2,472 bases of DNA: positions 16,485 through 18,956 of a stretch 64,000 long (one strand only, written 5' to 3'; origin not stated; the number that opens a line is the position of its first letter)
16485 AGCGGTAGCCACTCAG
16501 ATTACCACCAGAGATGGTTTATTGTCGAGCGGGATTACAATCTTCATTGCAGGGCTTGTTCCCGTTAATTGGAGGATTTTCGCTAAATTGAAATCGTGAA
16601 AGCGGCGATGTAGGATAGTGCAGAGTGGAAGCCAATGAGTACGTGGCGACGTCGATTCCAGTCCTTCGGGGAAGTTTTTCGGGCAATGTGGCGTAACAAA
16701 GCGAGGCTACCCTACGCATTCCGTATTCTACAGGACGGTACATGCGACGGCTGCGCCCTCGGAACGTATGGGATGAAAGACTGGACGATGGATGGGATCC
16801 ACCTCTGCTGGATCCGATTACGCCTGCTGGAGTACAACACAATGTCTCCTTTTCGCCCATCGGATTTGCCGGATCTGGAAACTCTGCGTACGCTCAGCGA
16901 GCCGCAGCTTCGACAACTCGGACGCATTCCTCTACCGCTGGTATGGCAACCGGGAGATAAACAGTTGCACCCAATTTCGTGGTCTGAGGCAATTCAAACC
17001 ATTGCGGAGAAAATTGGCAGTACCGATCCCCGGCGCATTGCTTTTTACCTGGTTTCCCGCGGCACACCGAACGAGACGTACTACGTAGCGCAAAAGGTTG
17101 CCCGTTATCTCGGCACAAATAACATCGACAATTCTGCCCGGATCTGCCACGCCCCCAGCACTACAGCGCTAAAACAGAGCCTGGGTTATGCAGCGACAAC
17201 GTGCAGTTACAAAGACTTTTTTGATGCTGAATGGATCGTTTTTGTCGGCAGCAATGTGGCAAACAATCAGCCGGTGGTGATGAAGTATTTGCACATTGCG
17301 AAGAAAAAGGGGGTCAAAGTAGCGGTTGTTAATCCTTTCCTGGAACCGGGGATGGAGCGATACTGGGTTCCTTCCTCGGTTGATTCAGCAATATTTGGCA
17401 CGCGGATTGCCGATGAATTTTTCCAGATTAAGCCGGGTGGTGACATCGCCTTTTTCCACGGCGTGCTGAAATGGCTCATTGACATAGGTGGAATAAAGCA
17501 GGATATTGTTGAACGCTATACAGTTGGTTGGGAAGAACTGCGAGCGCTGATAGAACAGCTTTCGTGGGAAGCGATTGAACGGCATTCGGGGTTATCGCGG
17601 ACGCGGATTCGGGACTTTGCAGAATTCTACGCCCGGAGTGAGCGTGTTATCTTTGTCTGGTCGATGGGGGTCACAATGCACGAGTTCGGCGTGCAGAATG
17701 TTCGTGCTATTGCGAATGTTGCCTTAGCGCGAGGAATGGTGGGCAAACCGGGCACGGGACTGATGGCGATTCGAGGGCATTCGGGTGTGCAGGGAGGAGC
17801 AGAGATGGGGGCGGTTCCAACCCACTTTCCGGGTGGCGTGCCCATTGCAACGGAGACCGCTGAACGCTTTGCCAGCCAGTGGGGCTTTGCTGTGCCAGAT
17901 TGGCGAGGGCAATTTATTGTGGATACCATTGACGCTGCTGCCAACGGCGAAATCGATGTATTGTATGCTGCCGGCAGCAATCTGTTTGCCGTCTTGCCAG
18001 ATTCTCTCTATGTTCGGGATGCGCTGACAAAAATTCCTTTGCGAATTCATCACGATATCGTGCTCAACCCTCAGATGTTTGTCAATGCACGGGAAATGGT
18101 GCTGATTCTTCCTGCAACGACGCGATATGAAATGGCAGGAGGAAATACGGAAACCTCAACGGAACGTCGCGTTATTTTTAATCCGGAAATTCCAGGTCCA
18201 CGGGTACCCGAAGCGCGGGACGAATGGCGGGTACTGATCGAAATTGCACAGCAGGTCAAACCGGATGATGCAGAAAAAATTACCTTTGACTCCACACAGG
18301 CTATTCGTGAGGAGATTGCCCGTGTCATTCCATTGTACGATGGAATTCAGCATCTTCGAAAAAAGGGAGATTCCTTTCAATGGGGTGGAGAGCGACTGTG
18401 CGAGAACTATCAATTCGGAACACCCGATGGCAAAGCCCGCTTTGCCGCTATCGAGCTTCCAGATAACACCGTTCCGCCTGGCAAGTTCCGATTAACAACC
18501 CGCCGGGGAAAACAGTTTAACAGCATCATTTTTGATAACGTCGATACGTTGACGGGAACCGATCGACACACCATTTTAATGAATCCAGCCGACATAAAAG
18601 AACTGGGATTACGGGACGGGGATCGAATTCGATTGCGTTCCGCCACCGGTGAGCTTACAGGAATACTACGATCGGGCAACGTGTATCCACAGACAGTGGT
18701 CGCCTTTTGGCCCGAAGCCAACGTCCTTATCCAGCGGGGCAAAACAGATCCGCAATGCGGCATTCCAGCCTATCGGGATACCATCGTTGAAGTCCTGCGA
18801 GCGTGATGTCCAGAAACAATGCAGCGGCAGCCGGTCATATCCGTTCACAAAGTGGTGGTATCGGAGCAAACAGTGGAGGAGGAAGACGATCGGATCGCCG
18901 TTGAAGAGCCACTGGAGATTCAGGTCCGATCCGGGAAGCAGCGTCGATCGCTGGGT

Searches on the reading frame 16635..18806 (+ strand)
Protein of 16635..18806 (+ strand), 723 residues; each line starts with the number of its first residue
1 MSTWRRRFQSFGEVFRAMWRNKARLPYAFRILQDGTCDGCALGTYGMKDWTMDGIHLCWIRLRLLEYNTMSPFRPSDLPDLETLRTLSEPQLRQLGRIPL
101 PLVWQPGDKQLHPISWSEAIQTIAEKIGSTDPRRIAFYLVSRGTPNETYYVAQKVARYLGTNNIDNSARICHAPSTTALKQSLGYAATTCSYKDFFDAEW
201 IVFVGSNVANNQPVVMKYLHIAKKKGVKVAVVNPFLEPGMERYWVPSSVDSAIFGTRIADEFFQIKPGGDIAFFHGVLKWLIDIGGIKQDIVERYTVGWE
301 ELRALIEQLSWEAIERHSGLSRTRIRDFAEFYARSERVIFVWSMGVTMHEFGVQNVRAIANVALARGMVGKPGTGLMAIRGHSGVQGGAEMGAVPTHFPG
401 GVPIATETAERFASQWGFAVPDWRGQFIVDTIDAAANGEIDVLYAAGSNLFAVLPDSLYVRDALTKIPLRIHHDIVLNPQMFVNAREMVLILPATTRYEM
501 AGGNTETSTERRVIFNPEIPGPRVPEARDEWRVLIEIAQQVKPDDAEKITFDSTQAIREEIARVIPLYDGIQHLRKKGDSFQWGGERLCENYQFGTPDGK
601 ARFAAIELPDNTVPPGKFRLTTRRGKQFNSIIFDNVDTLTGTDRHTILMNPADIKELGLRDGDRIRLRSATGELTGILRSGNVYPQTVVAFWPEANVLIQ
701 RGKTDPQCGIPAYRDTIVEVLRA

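Call 26: find_encoding_contigs(protein=window:16635-18806:+, flank=10000, max_places=1)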
Protein window:16635-18806:+ (723 aa): no gene with exactly this product is on record in the collection.
